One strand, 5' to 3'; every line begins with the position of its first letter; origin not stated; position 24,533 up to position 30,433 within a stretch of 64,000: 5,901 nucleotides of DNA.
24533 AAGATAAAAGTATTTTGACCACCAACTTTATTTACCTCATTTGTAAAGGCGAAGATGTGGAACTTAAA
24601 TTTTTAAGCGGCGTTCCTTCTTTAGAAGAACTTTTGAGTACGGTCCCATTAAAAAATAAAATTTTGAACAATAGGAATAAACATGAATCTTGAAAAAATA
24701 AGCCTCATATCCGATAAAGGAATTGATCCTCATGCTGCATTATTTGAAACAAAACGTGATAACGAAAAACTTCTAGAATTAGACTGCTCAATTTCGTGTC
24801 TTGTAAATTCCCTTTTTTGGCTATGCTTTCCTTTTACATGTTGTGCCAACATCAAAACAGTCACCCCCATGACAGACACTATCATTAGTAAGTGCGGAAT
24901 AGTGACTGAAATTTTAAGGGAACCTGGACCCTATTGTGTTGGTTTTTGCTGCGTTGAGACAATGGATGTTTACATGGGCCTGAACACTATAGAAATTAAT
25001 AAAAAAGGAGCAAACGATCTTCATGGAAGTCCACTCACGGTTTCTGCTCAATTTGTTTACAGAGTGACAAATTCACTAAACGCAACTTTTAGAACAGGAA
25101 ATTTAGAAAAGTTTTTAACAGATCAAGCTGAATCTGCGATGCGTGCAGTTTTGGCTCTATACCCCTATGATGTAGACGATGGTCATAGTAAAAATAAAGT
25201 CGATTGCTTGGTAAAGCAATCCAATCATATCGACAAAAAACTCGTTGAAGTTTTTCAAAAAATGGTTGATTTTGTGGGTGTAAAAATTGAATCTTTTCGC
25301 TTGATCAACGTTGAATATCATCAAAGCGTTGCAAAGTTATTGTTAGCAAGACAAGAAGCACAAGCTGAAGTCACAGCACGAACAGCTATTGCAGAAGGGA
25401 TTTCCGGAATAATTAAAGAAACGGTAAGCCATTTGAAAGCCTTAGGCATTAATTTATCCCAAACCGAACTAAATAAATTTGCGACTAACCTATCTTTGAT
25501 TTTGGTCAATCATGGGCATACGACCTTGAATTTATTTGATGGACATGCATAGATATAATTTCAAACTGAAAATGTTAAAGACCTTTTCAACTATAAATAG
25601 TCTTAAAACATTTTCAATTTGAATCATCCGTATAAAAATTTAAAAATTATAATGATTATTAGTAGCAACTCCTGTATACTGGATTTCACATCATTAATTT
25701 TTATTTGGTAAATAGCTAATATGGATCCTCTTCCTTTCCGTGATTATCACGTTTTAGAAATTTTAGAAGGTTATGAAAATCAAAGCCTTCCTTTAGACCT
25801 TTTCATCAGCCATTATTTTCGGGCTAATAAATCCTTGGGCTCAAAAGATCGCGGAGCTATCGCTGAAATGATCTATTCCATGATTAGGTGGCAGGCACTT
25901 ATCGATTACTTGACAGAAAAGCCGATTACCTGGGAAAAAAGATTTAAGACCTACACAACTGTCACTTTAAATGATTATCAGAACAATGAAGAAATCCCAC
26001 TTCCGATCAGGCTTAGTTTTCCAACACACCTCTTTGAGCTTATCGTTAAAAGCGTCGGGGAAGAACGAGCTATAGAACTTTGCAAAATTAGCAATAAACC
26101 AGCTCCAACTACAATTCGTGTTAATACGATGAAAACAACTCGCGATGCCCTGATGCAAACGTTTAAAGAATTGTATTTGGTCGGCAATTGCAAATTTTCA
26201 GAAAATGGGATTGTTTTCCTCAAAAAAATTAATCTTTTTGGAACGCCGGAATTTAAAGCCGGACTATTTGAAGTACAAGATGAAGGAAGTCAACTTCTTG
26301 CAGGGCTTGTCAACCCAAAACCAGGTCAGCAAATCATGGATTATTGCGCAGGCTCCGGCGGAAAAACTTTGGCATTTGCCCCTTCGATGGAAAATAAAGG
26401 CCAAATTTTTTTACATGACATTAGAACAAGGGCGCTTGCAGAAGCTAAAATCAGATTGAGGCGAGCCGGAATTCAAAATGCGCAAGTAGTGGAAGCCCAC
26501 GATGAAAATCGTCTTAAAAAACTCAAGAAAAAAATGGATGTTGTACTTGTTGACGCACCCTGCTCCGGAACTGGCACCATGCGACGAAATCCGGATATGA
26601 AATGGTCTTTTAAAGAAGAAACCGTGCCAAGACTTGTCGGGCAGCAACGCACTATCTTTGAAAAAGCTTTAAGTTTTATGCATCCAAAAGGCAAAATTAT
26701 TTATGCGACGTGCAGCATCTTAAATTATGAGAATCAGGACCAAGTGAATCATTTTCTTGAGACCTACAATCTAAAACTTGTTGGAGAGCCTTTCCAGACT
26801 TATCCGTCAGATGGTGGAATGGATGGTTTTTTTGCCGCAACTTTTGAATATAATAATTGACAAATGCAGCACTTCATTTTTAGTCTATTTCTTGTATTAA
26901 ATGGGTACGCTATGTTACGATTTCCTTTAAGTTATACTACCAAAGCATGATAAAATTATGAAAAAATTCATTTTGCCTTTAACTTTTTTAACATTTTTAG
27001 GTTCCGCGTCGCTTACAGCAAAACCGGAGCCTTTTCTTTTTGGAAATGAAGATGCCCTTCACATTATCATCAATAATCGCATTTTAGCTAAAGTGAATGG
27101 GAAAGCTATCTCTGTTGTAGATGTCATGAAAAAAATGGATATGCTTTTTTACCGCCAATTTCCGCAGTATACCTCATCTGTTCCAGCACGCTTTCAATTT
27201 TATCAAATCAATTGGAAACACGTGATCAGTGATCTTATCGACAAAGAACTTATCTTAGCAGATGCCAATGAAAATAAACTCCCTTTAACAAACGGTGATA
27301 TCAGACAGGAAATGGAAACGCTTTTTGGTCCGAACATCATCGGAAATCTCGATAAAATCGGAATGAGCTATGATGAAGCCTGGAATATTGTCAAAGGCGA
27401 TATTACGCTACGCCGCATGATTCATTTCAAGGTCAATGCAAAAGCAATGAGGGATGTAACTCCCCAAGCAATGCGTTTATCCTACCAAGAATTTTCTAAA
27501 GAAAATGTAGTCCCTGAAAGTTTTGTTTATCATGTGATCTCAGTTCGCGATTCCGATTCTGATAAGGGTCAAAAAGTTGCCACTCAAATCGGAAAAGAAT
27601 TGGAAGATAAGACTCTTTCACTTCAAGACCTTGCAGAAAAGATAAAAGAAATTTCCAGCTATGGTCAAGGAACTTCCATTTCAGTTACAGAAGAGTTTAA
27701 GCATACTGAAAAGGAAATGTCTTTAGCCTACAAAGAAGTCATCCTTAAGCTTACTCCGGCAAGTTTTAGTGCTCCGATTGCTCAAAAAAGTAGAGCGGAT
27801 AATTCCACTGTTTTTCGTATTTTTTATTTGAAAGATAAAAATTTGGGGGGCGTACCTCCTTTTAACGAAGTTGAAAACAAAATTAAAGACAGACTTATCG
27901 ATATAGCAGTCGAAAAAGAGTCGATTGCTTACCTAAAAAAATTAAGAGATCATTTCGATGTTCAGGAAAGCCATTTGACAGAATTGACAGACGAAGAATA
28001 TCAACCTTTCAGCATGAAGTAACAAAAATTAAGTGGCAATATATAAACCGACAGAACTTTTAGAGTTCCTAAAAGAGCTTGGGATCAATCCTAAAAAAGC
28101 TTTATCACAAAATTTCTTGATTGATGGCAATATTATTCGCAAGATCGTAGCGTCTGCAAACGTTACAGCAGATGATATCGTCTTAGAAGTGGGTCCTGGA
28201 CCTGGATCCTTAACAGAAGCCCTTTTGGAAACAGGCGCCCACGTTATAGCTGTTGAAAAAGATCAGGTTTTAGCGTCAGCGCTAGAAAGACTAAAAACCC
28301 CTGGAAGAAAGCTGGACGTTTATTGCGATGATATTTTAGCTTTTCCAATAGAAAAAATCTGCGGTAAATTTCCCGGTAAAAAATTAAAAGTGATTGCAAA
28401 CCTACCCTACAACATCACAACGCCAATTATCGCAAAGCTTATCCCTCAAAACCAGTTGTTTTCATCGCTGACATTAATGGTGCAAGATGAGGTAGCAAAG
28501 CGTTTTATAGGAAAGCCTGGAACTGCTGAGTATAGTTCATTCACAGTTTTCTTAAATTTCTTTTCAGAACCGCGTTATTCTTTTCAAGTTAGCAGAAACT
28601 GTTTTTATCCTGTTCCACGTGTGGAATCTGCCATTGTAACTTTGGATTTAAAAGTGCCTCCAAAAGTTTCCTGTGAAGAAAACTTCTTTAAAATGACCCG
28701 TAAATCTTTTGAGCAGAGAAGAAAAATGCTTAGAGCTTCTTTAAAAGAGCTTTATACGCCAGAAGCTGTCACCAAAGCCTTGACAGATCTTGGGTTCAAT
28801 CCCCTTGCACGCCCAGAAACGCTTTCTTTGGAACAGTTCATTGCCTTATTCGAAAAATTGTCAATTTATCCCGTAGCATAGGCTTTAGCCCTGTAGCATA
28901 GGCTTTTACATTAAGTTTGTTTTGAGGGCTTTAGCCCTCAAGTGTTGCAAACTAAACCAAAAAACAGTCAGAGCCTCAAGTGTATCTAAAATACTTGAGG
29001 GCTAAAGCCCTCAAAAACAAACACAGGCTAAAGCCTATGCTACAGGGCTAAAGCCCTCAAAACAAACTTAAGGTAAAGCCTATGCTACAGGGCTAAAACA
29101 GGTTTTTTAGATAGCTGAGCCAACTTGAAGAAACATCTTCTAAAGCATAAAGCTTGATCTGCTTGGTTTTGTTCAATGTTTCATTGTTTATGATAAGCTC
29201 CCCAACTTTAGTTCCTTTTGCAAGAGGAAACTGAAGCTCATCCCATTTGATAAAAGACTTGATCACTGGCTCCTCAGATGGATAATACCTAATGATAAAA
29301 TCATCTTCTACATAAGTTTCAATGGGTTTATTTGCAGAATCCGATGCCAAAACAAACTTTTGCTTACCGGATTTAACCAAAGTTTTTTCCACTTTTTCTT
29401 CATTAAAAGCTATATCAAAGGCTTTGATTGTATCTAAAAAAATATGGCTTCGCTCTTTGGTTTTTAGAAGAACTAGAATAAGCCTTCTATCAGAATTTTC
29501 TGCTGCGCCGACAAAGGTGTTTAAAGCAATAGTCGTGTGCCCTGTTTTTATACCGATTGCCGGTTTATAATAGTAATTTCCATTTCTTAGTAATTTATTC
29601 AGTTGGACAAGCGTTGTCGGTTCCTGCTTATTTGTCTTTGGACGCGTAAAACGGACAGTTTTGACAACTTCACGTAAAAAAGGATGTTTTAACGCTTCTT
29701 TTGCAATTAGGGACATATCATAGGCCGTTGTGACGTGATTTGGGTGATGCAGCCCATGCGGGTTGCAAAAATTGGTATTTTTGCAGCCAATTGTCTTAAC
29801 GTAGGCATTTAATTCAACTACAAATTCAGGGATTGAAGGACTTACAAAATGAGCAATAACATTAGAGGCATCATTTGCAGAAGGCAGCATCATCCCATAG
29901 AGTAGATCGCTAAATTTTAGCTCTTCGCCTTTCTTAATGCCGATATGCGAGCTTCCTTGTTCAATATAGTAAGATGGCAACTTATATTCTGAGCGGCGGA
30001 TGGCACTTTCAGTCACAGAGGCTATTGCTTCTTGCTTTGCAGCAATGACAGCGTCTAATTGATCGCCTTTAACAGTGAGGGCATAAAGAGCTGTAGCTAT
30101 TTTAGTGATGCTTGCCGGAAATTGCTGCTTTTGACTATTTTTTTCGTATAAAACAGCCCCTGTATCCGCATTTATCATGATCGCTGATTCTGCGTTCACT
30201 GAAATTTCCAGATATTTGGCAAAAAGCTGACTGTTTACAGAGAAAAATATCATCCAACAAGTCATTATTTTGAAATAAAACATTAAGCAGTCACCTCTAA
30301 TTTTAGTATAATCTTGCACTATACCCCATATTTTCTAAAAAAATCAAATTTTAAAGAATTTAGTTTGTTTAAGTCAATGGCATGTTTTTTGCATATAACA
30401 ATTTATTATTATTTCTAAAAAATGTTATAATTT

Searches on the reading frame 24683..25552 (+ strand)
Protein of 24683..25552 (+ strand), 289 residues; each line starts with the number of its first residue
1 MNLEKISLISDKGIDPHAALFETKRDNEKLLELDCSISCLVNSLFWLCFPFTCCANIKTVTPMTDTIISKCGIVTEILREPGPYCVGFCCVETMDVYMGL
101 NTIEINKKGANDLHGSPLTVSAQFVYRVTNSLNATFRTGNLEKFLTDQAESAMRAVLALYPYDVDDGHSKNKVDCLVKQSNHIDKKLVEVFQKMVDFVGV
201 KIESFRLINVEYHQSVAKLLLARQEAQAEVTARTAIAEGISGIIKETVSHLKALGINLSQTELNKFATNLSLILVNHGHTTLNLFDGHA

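Call 89: search_protein_families(library=pfam, proteins=[window:24683-25552:+])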
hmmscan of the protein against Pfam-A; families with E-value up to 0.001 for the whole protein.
window:24683-25552:+ (289 aa): 1 family
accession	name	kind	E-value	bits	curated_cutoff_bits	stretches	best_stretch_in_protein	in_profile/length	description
PF01145.31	Band_7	-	2.4e-12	47.7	23.6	1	80-239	22-174/176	SPFH domain / Band 7 family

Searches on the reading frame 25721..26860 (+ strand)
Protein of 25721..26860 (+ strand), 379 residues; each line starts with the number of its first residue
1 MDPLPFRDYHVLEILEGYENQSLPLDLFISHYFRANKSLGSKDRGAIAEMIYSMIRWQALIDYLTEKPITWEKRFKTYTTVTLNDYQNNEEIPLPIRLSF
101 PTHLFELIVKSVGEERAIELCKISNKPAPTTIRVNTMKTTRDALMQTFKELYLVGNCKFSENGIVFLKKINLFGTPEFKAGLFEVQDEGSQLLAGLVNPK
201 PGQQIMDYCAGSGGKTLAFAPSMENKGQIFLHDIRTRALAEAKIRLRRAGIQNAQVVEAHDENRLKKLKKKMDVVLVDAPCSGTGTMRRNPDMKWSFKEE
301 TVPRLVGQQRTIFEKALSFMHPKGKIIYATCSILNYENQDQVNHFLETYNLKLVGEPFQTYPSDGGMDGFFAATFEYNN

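Call 88: search_protein_families(library=pfam, proteins=[window:25721-26860:+])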
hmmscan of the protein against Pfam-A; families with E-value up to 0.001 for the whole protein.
window:25721-26860:+ (379 aa): 8 families
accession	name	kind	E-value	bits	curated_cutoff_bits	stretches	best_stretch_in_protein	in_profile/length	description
PF01189.24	Methyltr_RsmB-F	-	1.4e-37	129.8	27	1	196-375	3-198/199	16S rRNA methyltransferase RsmB/F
PF13847.12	Methyltransf_31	-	4.7e-10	39.8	27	1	200-334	2-114/145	Methyltransferase domain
PF22458.1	RsmF-B_ferredox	-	6.1e-09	36.3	27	1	100-168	1-69/74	Methyltr_RsmF/B-like, ferredoxin-like domain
PF01209.24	Ubie_methyltran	-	7.1e-08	32.5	20.1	1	195-277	41-122/233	ubiE/COQ5 methyltransferase family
PF05175.20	MTS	-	3.7e-07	30.4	23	1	186-281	16-108/170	Methyltransferase small domain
PF17125.10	Methyltr_RsmF_N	-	1.8e-05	25.5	34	1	105-187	6-85/86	N-terminal domain of 16S rRNA methyltransferase RsmF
PF13649.12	Methyltransf_25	-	0.00015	22.8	27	1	205-277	1-70/97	Methyltransferase domain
PF02384.22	N6_Mtase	-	0.00031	20.6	20.4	1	190-326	35-179/311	N-6 DNA Methylase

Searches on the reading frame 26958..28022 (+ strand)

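Call 89: search_protein_families(library=pfam, proteins=[window:26958-28022:+])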
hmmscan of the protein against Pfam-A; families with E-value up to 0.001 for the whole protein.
window:26958-28022:+ (354 aa): 2 families
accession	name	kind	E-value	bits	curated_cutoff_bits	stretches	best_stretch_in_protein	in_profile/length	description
PF13624.11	SurA_N_3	-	2e-05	24.9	27.2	1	40-120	40-118/162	SurA-like N-terminal domain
PF13623.11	SurA_N_2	-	0.00023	21.5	28.5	0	27-121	28-121/145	SurA-like N-terminal domain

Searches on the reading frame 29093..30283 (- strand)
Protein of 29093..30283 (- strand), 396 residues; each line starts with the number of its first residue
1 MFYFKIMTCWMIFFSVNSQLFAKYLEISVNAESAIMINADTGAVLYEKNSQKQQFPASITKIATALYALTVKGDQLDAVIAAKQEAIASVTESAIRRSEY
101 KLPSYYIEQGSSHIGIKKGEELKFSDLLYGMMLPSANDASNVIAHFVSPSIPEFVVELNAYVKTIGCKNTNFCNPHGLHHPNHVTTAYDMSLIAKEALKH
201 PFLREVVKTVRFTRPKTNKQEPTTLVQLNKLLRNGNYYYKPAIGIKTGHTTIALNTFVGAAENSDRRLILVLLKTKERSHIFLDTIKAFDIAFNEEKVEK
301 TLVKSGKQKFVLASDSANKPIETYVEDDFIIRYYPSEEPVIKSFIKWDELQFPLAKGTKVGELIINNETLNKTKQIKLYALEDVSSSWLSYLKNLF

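Call 89: search_protein_families(library=pfam, proteins=[window:29093-30283:-])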
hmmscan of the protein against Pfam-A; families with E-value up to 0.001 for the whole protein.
window:29093-30283:- (396 aa): 4 families
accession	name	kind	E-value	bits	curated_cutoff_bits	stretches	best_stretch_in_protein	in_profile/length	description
PF00768.25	Peptidase_S11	-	7.6e-49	166.8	27.6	1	28-275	9-237/239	D-alanyl-D-alanine carboxypeptidase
PF02113.21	Peptidase_S13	-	1.6e-05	24.3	22.8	1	31-76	17-63/444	D-Ala-D-Ala carboxypeptidase 3 (S13) family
PF13354.11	Beta-lactamase2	-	0.00014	21.8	22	1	37-192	5-141/214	Beta-lactamase enzyme family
PF07943.18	PBP5_C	-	0.00062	20.3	21.2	0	320-385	25-90/91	Penicillin-binding protein 5, C-terminal domain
